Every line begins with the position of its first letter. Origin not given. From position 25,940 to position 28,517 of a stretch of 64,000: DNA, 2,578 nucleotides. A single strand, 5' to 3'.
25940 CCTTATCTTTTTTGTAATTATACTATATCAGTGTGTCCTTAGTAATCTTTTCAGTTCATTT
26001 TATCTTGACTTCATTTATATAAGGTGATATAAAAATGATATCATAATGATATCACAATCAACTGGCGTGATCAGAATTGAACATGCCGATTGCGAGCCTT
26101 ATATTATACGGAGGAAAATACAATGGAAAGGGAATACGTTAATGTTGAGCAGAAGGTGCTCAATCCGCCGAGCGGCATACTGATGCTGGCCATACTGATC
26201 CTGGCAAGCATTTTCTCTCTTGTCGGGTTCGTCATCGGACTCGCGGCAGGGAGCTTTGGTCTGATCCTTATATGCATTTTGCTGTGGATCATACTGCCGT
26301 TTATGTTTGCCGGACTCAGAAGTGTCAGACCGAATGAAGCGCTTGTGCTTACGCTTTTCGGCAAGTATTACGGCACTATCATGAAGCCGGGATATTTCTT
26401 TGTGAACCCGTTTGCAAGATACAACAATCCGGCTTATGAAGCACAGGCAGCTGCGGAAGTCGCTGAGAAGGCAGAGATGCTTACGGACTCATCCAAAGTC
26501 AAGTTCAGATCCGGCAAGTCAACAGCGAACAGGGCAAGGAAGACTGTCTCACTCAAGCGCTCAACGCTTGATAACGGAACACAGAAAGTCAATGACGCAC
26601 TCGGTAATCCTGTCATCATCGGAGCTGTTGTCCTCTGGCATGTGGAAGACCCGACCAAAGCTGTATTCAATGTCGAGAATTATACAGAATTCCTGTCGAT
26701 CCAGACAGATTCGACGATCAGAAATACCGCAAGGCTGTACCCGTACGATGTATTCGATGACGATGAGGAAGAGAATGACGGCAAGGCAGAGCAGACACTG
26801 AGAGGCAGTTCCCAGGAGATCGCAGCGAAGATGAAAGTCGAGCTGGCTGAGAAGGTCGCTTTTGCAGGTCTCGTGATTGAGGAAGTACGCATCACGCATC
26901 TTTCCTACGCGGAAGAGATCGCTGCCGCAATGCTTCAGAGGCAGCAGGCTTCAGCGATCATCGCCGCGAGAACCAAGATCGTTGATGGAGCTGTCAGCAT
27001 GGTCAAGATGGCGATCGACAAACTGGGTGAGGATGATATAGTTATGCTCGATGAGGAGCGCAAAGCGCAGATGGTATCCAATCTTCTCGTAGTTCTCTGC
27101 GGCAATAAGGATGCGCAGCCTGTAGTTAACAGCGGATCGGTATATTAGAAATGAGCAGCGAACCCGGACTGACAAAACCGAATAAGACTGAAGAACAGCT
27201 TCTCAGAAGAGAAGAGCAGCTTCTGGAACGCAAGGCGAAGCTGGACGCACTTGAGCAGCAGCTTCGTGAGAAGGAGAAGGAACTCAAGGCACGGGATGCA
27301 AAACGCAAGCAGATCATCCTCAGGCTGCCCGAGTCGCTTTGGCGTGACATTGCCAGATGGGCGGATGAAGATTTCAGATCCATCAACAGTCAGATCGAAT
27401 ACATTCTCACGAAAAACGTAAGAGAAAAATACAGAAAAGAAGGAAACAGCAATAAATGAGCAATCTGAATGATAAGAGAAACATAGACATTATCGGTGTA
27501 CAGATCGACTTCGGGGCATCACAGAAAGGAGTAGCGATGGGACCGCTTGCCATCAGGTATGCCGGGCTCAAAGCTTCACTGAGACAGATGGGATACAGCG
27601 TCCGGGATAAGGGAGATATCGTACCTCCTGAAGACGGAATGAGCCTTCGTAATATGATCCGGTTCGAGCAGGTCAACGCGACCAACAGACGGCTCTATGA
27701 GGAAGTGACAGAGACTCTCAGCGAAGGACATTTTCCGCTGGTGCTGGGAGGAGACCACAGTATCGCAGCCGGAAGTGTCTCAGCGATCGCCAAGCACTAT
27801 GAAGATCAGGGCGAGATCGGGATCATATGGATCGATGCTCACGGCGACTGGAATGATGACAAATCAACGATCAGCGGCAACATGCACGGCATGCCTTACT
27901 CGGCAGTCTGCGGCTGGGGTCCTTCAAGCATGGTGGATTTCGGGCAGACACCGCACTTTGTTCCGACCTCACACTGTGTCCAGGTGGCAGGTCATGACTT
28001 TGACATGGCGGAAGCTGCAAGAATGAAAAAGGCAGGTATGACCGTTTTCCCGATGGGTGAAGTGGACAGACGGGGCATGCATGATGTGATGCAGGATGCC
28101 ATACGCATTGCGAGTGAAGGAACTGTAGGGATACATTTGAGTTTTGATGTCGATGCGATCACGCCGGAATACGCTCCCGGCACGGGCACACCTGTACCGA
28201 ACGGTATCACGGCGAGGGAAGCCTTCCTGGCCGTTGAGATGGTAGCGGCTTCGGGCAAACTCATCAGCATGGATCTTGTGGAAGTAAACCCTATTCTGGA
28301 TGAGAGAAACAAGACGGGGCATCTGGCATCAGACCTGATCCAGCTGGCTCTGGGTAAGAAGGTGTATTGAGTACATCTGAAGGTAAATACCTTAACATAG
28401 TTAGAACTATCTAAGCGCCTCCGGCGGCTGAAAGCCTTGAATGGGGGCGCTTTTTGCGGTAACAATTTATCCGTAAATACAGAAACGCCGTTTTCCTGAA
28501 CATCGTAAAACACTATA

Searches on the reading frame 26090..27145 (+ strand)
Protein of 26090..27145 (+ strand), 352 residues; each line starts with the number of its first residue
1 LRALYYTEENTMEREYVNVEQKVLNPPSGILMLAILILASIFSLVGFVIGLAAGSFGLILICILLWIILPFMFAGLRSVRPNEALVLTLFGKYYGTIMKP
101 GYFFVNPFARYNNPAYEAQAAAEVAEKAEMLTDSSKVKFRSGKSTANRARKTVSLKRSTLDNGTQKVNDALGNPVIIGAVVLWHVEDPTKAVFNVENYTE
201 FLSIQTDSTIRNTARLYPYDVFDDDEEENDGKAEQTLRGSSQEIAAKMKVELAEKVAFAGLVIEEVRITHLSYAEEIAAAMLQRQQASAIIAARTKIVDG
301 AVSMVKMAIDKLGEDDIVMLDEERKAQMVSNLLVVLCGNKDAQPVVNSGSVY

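Call 8: search_protein_families(library=pfam, proteins=[window:26090-27145:+], max_evalue=0.001)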
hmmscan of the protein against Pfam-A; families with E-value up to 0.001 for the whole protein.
window:26090-27145:+ (352 aa): 1 family
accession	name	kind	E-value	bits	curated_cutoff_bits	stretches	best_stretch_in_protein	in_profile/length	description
PF01145.31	Band_7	-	3.4e-24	86.3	23.6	1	78-295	2-169/176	SPFH domain / Band 7 family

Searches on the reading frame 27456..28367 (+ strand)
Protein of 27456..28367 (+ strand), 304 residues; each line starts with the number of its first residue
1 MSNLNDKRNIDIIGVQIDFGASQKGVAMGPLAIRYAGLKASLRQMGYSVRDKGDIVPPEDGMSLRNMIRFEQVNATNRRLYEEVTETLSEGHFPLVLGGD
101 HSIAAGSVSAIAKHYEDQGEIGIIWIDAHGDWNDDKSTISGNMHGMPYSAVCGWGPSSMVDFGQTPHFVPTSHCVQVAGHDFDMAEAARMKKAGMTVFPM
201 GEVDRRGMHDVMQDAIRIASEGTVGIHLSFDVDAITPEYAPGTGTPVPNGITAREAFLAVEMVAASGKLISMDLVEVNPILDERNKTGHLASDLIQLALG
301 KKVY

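Call 13: search_protein_families(library=pfam, proteins=[window:27456-28367:+], max_evalue=0.00001)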
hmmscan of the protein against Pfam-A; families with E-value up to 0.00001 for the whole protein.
window:27456-28367:+ (304 aa): 1 family
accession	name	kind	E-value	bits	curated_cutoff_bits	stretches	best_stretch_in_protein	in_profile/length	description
PF00491.26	Arginase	-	1.1e-71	242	22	1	9-297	2-276/280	Arginase family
